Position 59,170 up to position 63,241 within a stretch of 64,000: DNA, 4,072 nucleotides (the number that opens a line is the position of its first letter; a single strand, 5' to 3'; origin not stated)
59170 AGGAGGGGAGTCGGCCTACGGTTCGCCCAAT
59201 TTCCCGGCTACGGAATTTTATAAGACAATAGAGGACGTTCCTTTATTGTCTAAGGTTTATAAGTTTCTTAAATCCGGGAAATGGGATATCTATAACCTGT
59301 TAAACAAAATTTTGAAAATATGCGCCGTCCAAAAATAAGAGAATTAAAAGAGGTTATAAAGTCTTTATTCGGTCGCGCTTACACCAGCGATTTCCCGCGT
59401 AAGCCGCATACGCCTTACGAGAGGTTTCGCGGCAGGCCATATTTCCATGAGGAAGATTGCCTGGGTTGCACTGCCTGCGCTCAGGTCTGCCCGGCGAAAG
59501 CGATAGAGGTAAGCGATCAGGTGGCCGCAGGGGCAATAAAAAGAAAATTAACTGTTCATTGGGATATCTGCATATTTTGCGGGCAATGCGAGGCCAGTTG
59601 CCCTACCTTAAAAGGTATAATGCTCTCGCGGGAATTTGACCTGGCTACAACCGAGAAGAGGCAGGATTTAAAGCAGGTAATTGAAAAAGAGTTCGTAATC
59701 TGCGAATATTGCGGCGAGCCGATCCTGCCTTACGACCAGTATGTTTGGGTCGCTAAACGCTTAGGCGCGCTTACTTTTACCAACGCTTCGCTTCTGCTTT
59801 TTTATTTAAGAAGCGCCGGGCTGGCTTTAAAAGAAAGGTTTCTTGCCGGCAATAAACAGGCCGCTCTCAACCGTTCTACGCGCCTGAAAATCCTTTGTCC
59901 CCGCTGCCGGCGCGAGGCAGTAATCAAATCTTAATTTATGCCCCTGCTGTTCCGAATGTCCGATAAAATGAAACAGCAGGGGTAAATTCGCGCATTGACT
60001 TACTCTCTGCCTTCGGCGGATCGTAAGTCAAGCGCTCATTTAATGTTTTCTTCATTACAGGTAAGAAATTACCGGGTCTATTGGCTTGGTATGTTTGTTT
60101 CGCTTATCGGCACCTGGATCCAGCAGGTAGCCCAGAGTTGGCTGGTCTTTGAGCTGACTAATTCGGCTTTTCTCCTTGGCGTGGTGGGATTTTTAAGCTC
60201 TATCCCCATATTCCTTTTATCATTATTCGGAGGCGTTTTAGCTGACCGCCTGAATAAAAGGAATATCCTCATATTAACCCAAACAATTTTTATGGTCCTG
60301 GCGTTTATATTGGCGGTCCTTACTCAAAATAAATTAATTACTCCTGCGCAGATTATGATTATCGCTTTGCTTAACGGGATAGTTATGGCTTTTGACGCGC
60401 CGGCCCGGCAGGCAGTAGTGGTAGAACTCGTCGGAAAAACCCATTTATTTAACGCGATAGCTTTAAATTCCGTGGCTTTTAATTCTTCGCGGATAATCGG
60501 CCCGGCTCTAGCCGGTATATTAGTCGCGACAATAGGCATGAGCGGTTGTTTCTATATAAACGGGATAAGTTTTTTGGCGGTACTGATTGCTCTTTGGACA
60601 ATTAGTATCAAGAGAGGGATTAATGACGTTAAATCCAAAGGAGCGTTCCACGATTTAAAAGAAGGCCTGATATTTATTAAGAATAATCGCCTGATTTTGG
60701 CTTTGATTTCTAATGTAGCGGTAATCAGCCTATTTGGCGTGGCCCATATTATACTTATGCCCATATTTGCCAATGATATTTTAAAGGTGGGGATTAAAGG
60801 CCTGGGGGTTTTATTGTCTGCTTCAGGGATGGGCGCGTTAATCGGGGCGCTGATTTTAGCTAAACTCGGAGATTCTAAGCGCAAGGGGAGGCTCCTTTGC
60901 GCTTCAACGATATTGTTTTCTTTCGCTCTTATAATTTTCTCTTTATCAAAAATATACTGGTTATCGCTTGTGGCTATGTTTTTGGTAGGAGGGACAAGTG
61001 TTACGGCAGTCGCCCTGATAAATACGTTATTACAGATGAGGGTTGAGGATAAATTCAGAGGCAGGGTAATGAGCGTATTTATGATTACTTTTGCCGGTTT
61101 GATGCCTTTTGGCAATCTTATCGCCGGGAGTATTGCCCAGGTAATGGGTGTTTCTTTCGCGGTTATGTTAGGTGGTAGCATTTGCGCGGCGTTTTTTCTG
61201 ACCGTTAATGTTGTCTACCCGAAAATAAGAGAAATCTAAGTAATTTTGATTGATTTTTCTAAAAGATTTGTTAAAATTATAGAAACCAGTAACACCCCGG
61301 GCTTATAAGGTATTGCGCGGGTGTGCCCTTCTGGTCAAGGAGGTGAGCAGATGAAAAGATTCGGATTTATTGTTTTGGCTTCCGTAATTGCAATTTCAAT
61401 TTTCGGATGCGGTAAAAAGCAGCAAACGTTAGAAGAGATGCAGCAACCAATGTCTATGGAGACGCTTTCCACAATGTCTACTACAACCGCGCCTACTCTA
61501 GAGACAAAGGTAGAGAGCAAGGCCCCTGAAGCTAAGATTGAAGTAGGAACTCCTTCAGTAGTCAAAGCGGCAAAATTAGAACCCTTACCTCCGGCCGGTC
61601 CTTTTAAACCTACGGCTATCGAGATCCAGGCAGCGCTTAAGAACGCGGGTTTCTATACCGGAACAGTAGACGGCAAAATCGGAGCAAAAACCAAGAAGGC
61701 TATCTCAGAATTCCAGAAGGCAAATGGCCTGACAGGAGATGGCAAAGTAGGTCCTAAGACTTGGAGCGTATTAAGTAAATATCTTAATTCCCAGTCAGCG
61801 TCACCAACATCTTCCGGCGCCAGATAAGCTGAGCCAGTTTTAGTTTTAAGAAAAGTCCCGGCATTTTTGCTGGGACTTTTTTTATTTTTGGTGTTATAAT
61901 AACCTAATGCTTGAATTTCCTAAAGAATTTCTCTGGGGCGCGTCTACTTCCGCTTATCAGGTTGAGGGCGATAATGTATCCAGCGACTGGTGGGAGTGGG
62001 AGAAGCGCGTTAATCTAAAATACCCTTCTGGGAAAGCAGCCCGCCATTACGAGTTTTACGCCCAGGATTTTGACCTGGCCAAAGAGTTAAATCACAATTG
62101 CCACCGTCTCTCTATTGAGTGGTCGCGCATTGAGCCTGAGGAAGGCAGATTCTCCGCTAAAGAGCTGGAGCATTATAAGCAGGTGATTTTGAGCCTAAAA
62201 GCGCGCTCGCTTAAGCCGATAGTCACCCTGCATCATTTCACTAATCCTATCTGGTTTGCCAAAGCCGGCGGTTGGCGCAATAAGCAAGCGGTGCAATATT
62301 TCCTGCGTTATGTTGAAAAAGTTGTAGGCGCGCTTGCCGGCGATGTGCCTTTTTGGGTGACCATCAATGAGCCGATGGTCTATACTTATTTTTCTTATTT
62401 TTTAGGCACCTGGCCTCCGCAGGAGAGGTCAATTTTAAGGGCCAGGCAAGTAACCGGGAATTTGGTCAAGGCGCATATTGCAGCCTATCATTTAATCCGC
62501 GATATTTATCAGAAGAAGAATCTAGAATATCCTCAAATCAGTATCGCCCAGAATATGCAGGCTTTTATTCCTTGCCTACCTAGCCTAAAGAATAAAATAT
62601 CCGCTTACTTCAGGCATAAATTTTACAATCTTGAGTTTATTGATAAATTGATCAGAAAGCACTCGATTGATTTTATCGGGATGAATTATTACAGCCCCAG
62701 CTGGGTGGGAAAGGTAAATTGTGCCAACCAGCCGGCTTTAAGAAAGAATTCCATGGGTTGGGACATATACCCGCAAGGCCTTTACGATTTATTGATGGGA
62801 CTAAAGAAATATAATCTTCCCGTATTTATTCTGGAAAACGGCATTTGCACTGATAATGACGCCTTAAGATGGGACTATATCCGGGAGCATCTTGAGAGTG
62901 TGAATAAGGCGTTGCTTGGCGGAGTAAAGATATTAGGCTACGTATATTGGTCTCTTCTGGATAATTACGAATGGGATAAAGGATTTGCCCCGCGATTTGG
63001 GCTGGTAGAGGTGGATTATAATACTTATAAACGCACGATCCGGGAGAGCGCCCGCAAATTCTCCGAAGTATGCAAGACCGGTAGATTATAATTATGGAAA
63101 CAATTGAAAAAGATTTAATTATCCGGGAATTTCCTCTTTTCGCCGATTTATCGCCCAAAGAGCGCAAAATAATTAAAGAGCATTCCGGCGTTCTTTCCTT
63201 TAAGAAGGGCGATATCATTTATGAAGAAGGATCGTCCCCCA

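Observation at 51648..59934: Group-4 energy-converting [NiFe] hydrogenase with an upstream AsrAB/HydBG-like Fe-S/flavin module, a poly-ferredoxin and an inserted PhoU-like gene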

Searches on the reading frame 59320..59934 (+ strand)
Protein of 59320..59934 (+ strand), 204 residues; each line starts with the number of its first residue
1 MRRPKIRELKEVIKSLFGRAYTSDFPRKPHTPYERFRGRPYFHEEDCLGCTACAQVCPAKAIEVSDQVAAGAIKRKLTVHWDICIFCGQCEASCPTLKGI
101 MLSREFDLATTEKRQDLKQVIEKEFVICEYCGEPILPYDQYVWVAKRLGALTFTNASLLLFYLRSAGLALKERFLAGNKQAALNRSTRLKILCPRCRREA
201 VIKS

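Call 3: search_protein_families(library=pfam, proteins=[window:59320-59934:+], max_evalue=0.01)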
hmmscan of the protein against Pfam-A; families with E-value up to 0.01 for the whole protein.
window:59320-59934:+ (204 aa): 13 families
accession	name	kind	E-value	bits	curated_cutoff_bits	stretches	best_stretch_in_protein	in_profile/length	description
PF12838.12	Fer4_7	-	7.5e-13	49.2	27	2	47-96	2-50/52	4Fe-4S dicluster domain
PF00037.32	Fer4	-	4.4e-11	42.6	21.1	2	40-63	1-24/24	4Fe-4S binding domain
PF13187.11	Fer4_9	-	7.2e-09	36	27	1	47-96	2-49/52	4Fe-4S dicluster domain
PF13237.11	Fer4_10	-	2.6e-08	34.1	25.5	2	40-95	2-53/53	4Fe-4S dicluster domain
PF14697.11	Fer4_21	-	3.3e-07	30.8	35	1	43-100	4-57/59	4Fe-4S dicluster domain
PF12797.12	Fer4_2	-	2.5e-06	27.5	24.5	1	39-59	2-22/22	4Fe-4S binding domain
PF25160.1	LdpA_Fe-S-bd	-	3.4e-06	27.2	27.6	2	53-96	9-40/49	LdpA Fe-S cluster-binding domain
PF13484.11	Fer4_16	-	2.5e-05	25.4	30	1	47-75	2-31/66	4Fe-4S double cluster binding domain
PF13183.11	Fer4_8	-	4.9e-05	24.2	27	0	45-60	52-67/68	4Fe-4S dicluster domain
PF12837.12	Fer4_6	-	0.00025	21.3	25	1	44-62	6-24/24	4Fe-4S binding domain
PF13459.11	Fer4_15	-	0.00051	21.1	22.4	0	79-97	3-21/66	4Fe-4S single cluster domain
PF17179.9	Fer4_22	-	0.0044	18.3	27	0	84-125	2-44/95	4Fe-4S dicluster domain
PF12800.12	Fer4_4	-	0.0058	17.3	24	0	82-96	2-16/17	4Fe-4S binding domain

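Call 4: search_protein_families(library=ncbifam, proteins=[window:59320-59934:+], max_evalue=0.01)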
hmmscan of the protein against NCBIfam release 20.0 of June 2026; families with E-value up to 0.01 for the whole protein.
window:59320-59934:+ (204 aa): 81 families (the best 25 are shown)
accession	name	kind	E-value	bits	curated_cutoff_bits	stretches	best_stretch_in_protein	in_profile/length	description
NF009053.0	PRK12387.1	subfamily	8.7e-29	100.5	204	1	19-155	12-144/180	formate hydrogenlyase complex iron-sulfur subunit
NF006076.0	PRK08222.1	equivalog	2e-22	79.9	270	1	21-141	14-130/181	hydrogenase 4 subunit H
TIGR01971.1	NuoI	subfamily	7.2e-22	77.3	113.05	1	12-115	5-113/121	NADH-quinone oxidoreductase, chain I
NF006221.0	PRK08348.1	subfamily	6e-20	71.3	124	1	8-117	6-109/136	NADH-plastoquinone oxidoreductase subunit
NF004537.0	PRK05888.1-3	equivalog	2.4e-18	66.4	163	1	12-118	30-147/204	NADH-quinone oxidoreductase subunit NuoI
NF004540.0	PRK05888.2-1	equivalog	4.7e-17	61.9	215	1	7-118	6-120/139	NADH-quinone oxidoreductase subunit NuoI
NF004536.0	PRK05888.1-1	equivalog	7.1e-16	58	212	1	5-133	13-144/180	NADH-quinone oxidoreductase subunit NuoI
NF004545.0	PRK05888.3-1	equivalog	7.2e-16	58.2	229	1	6-112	27-135/154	NADH-quinone oxidoreductase subunit NuoI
TIGR00403.1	ndhI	equivalog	3.7e-15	56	302.35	1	21-117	38-135/183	NAD(P)H-quinone oxidoreductase subunit I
NF004538.0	PRK05888.1-4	equivalog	4.3e-15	55.7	135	1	9-119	20-135/162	NADH-quinone oxidoreductase subunit NuoI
NF004543.0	PRK05888.2-5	equivalog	9.6e-13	48.1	243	1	13-118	27-133/217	NADH-quinone oxidoreductase subunit NuoI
NF042909.1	FMH_DH_FwdF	exception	1.4e-12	47.4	375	1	35-105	247-316/336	tungsten-dependent formylmethanofuran dehydrogenase subunit FwdF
NF040612.1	F420_dehyd_FpoI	exception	2.1e-12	47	180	1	7-96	4-96/135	F420H2 dehydrogenase subunit FpoI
NF004539.0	PRK05888.1-5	equivalog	1.5e-11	44.2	225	1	11-117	22-133/162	NADH-quinone oxidoreductase subunit NuoI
NF004541.0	PRK05888.2-2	equivalog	3e-09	36.9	217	1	33-96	48-108/168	NADH-quinone oxidoreductase subunit NuoI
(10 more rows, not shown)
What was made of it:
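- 59320..59934 (+): HycF-type 2x[4Fe-4S] subunit (NuoI/MbhN position, 204 aa) with an extra C-terminal CxxC...CxxC pair. NCBIfam formate hydrogenlyase iron-sulfur subunit 8.7e-29, above NuoI 7.2e-22 (call 4).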

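Call 62: search_solved_structures(query=window:59320-59934:+, max_evalue=1e-8, show_alignments=2)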
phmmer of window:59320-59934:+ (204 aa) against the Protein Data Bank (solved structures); distinct sequences matched with E-value up to 1e-8: 42.
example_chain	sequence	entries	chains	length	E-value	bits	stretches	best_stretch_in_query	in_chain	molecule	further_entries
9sfi_T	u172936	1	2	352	1.9e-20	76.7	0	36-96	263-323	4Fe-4S ferredoxin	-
7z0s_F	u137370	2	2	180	4.5e-20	75.5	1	10-136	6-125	Formate hydrogenlyase subunit 6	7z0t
7bkb_K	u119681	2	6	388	3.2e-19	72.7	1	34-125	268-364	Formylmethanofuran dehydrogenase, subunit F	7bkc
5t5i_F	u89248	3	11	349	7.7e-19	71.4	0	34-101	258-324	Tungsten formylmethanofuran dehydrogenase subunit fwdF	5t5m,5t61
9sw6_H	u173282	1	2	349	1.5e-18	70.5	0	39-96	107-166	Tungsten formylmethanofuran dehydrogenase, subunit F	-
6hum_I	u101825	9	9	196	1.8e-14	57.2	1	18-115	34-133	NAD(P)H-quinone oxidoreductase subunit I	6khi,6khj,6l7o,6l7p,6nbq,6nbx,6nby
7eu3_I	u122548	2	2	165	8.6e-14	55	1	22-115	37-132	NAD(P)H-quinone oxidoreductase subunit I, chloroplastic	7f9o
6cfw_N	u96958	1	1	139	1.5e-13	54.1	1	9-117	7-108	NADH-plastoquinone oxidoreductase subunit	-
7wfg_I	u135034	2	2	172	6.5e-13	52.1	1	22-114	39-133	NAD(P)H-quinone oxidoreductase subunit I, chloroplastic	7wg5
9grx_I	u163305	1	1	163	7.2e-13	51.9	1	22-115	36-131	NAD(P)H-quinone oxidoreductase subunit I, chloroplastic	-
2fug_9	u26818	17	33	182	3.3e-12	49.8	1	10-117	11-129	NADH-quinone oxidoreductase chain 9 | NADH-QUINONE OXIDOREDUCTASE SUBUNIT 9 | NADH-quinone oxidoreductase subunit I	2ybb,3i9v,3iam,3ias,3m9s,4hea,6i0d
7awt_I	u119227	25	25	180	1.8e-11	47.3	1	15-129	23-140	NADH-quinone oxidoreductase subunit I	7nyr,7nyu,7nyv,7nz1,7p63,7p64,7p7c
7zm7_I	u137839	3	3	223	5.3e-11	45.8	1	8-118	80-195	Oxidoreductase-like protein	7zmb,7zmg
7b0n_I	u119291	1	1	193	6.2e-11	45.6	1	7-118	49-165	Subunit NUIM of protein NADH:Ubiquinone Oxidoreductase (Complex I)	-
6gcs_I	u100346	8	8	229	9.9e-11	45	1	7-118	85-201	TYKY SUBUNIT (NUIM) | Subunit NUIM of NADH:Ubiquinone Oxidoreductase (Complex I)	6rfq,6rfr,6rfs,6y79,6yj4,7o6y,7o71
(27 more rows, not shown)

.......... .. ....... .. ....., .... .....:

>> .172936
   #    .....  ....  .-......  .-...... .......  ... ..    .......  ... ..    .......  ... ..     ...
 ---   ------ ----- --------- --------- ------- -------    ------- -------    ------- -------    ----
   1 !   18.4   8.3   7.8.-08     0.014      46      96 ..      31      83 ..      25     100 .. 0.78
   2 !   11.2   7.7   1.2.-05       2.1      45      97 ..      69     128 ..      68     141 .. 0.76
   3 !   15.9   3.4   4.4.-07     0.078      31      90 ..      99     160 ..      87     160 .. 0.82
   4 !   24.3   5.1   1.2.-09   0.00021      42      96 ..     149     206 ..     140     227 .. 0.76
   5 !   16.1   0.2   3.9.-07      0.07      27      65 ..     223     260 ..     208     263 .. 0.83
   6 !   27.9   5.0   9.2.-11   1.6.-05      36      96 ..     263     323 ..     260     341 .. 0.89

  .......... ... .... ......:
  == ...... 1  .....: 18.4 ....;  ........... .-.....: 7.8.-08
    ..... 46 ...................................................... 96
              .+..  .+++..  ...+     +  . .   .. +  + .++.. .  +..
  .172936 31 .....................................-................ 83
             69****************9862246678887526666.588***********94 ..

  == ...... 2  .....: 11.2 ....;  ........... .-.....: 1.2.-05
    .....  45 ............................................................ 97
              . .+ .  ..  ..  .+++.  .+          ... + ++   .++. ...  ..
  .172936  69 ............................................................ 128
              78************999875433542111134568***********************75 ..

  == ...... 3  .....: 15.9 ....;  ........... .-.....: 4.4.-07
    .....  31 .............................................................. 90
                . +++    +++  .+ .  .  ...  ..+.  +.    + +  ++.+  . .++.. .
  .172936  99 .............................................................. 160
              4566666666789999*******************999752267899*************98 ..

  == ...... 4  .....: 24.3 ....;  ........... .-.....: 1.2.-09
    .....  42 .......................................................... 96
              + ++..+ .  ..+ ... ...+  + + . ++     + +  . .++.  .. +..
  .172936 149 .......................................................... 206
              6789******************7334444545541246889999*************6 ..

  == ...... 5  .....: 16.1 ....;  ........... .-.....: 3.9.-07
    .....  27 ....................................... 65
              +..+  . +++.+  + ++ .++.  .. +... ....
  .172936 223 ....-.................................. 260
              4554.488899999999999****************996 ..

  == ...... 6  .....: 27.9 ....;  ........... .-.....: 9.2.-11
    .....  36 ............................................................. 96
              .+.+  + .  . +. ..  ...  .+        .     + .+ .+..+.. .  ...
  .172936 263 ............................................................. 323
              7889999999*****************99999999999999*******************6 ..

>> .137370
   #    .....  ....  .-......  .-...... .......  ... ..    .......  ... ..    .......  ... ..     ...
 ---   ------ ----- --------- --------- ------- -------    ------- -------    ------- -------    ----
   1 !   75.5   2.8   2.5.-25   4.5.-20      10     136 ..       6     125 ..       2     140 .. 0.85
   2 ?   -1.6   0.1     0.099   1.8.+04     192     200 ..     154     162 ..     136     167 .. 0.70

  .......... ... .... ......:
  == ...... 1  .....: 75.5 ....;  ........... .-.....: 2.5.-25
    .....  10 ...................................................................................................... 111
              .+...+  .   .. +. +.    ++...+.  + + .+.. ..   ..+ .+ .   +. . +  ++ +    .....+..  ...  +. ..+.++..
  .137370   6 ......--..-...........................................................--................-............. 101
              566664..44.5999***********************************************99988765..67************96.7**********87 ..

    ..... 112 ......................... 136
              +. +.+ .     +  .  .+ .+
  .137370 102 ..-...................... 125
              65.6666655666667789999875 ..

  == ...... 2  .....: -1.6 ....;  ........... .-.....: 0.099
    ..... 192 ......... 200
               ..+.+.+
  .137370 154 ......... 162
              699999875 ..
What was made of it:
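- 59320..59934 (+): Best full-length solved relative is HycF, 7z0s_F, 4.5e-20, against MbhN 1.5e-13 (call 62).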

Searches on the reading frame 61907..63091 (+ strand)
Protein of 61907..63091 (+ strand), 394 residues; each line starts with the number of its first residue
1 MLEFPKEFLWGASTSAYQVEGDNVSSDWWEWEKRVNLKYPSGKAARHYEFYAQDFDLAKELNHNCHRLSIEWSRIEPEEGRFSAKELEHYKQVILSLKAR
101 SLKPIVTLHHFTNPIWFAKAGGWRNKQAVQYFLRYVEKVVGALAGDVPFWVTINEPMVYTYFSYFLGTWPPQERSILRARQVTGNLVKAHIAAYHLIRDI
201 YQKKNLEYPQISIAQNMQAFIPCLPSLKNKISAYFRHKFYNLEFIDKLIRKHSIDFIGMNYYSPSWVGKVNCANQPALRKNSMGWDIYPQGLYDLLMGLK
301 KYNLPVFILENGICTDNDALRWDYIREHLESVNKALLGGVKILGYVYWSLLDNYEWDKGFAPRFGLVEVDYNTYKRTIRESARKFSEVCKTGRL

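Call 40: search_protein_families(library=pfam, proteins=[window:61907-63091:+], max_evalue=0.000001)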
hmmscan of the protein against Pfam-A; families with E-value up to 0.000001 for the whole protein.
window:61907-63091:+ (394 aa): 1 family
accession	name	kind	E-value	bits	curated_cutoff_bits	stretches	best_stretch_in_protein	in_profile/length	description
PF00232.24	Glyco_hydro_1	-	2.8e-83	280.3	22.6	2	3-248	4-253/453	Glycosyl hydrolase family 1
